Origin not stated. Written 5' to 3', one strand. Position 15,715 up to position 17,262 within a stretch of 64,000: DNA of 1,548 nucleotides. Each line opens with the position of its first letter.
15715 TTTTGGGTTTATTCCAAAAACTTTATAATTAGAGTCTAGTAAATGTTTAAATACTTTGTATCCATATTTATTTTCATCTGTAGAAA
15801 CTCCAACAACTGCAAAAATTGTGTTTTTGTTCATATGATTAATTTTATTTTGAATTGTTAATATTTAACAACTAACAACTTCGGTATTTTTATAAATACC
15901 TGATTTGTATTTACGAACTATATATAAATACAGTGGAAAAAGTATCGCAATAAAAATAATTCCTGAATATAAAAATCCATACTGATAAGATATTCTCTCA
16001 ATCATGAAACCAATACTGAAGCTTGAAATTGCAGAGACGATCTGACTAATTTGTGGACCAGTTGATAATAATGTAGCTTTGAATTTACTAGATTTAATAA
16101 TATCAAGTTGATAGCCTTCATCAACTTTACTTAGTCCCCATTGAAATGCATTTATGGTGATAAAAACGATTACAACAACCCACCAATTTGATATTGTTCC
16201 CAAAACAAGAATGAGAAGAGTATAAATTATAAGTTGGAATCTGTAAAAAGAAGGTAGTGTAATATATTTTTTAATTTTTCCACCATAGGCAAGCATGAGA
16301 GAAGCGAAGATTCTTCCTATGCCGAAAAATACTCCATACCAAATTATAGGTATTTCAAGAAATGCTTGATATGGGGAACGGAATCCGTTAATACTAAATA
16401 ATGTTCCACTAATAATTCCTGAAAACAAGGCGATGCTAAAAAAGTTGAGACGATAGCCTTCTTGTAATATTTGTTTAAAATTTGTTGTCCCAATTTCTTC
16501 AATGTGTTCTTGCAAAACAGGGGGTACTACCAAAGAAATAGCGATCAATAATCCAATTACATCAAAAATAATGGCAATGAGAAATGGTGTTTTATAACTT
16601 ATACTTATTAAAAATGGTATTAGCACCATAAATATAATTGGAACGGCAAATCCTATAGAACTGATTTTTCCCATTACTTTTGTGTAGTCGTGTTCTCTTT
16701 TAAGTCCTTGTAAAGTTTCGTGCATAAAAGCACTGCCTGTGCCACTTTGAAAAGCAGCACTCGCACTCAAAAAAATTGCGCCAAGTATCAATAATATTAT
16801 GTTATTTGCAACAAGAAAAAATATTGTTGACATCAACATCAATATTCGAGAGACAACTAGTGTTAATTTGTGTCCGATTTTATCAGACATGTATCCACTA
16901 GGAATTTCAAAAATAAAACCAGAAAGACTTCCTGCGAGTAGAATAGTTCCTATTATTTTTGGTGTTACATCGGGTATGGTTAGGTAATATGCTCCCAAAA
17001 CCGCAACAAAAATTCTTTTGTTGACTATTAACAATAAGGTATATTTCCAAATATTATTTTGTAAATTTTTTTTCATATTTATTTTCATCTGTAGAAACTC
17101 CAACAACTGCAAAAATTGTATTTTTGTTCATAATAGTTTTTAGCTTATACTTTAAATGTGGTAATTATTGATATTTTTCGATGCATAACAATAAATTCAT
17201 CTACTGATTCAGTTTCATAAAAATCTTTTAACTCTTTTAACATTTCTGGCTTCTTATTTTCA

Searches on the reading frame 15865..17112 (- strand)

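Call 94: search_protein_families(library=pfam, proteins=[window:15865-17112:-], max_evalue=0.0001)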
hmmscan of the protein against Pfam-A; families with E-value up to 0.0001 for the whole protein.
window:15865-17112:- (415 aa): 1 family
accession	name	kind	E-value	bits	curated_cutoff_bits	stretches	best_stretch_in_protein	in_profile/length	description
PF07690.21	MFS_1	-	1.4e-18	67.3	33.4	1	27-320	7-304/347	Major Facilitator Superfamily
